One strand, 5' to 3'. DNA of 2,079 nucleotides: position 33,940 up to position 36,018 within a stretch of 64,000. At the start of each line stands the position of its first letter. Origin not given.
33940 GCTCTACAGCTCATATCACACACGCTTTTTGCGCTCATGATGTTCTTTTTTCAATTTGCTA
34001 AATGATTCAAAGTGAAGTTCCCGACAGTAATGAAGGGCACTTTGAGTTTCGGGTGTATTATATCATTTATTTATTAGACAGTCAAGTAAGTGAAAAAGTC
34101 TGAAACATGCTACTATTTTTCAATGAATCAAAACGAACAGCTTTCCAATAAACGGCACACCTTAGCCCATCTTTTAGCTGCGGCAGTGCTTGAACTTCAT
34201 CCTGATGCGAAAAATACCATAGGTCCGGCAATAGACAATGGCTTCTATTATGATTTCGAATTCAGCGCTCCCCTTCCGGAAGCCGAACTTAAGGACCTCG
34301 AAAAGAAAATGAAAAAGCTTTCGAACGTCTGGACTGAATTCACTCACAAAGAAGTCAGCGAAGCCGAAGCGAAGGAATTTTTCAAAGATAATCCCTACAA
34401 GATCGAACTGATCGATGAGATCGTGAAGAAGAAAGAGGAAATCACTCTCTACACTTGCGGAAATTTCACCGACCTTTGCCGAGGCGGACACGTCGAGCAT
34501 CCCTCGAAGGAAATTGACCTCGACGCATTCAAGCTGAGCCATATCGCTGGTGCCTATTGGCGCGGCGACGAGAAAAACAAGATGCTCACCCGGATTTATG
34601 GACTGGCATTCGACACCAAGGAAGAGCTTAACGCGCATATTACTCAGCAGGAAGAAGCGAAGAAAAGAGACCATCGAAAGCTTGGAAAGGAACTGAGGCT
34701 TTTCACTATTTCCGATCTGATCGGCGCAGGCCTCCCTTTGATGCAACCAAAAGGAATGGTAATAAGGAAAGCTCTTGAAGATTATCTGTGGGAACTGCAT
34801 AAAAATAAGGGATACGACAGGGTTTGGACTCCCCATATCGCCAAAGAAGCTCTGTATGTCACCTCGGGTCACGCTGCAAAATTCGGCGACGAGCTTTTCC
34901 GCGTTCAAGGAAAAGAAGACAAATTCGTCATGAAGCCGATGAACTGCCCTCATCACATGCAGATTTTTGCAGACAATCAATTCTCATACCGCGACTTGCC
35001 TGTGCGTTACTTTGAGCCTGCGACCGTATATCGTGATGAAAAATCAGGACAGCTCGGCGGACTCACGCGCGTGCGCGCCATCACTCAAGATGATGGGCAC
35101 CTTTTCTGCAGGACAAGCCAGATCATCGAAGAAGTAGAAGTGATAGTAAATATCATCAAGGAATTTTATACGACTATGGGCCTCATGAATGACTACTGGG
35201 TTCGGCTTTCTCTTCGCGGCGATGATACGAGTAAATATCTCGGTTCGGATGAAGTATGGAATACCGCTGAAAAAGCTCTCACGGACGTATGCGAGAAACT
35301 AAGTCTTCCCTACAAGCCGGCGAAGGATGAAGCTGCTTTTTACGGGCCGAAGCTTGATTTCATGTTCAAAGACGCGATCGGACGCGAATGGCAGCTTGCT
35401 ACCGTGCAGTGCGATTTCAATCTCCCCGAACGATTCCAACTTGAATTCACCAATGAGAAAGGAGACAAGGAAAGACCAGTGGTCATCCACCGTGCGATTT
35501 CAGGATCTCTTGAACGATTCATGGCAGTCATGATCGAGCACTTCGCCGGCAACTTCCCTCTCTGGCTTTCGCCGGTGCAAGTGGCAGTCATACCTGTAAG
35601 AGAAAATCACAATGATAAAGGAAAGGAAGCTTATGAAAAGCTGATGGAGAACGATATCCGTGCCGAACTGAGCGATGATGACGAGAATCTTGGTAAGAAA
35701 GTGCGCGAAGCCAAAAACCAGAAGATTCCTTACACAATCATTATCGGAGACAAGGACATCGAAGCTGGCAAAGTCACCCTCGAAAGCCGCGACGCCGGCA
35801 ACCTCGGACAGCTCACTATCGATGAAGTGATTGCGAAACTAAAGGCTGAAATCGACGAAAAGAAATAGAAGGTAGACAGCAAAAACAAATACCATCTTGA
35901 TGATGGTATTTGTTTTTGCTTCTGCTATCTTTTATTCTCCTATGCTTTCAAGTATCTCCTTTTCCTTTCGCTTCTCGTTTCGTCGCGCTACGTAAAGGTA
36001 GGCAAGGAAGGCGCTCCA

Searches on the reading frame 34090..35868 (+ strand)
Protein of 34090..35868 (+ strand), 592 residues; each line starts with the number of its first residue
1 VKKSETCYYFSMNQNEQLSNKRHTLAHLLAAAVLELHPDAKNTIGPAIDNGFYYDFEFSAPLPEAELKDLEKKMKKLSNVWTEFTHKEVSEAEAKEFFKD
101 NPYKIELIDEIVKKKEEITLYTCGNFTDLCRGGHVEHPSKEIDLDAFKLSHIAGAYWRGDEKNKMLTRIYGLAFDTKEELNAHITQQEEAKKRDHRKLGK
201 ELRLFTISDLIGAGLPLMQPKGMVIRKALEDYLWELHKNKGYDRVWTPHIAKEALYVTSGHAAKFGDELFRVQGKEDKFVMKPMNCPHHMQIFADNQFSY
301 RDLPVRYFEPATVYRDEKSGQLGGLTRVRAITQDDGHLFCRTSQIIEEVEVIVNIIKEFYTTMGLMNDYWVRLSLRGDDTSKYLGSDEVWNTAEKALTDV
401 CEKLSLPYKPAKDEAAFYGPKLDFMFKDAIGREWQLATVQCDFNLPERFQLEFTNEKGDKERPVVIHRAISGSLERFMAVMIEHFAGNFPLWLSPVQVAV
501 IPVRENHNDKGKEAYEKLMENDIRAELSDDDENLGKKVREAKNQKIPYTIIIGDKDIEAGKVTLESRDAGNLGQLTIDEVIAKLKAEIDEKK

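Call 61: search_protein_families(library=pfam, proteins=[window:34090-35868:+], max_evalue=0.0001)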
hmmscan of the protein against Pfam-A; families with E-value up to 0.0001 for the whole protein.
window:34090-35868:+ (592 aa): 3 families
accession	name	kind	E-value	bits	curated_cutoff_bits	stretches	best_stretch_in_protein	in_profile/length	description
PF00587.30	tRNA-synt_2b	-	1.8e-43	149.1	29.3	1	272-485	3-179/179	tRNA synthetase class II core domain (G, H, P, S and T)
PF03129.25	HGTP_anticodon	-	2.3e-24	85.8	21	1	497-586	1-93/94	Anticodon binding domain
PF07973.19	tRNA_SAD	-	3.3e-09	37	24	1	118-170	1-44/44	Threonyl and Alanyl tRNA synthetase second additional domain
